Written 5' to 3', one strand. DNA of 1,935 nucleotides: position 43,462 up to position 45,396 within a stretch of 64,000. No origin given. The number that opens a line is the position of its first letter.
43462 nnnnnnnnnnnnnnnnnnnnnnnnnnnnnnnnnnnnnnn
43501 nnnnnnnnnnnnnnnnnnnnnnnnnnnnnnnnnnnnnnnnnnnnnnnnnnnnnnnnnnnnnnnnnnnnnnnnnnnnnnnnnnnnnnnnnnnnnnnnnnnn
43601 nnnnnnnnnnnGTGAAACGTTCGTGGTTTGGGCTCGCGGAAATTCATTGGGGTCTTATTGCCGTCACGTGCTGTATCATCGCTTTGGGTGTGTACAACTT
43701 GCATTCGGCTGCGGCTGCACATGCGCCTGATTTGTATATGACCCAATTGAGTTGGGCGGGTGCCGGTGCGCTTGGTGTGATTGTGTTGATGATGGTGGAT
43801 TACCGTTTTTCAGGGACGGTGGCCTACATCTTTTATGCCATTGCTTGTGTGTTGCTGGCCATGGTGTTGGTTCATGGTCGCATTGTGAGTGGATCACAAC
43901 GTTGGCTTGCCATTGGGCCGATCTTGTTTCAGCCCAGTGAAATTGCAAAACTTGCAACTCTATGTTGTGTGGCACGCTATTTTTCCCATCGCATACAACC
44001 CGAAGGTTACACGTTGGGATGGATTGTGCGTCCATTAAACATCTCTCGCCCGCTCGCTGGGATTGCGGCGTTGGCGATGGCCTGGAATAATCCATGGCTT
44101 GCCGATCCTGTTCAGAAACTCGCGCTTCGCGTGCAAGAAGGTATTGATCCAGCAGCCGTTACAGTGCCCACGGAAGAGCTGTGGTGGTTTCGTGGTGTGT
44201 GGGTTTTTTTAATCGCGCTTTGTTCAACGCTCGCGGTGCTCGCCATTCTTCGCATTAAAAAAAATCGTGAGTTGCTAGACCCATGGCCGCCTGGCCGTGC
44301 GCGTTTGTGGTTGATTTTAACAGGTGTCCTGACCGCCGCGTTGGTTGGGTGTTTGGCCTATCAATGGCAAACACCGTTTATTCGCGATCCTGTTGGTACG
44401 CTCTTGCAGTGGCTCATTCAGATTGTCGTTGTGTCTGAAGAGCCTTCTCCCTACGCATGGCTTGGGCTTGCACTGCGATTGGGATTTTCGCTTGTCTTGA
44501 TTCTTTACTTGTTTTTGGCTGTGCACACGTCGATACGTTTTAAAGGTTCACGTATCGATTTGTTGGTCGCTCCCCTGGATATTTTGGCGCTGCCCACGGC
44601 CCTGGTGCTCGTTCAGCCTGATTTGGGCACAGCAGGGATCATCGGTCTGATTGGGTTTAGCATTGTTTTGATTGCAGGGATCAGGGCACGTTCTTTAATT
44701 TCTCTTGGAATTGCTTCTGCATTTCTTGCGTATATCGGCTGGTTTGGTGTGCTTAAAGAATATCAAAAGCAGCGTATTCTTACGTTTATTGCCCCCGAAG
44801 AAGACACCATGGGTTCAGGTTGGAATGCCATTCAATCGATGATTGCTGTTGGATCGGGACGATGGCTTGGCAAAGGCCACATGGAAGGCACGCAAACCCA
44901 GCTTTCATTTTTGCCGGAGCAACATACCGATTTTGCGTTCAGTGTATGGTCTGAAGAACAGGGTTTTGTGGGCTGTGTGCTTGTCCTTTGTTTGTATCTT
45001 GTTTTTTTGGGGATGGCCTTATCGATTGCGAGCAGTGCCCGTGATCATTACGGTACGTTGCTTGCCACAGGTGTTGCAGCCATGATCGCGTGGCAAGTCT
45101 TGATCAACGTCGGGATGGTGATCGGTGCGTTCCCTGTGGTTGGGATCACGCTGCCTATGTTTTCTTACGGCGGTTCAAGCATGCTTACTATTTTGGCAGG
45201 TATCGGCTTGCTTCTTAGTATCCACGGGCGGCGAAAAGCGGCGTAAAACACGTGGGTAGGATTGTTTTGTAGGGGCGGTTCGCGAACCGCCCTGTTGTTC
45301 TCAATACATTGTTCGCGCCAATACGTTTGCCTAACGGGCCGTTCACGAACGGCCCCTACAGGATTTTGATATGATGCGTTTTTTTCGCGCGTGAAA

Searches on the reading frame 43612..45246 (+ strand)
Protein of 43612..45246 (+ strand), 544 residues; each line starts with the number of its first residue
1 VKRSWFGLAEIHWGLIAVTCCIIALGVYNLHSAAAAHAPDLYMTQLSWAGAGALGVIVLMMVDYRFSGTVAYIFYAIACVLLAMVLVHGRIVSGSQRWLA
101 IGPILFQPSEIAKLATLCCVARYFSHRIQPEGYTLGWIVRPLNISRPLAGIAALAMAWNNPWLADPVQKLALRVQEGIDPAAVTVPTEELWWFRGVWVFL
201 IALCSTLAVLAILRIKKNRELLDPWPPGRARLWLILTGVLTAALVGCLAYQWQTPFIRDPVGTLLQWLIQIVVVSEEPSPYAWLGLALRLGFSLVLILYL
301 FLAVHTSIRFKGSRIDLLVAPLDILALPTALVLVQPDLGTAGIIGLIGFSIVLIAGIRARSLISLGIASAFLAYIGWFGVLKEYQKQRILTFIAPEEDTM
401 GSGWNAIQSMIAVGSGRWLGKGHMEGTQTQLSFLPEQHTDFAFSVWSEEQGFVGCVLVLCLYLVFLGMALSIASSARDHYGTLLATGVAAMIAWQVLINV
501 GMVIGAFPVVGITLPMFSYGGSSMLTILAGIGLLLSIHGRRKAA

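Call 40: search_protein_families(library=pfam, proteins=[window:43612-45246:+], max_evalue=0.0001)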
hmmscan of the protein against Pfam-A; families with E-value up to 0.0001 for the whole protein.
window:43612-45246:+ (544 aa): 1 family
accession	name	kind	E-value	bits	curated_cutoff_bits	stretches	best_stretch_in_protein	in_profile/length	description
PF01098.24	FTSW_RODA_SPOVE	-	7.4e-88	295.3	26.4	2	298-541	112-354/356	Cell cycle protein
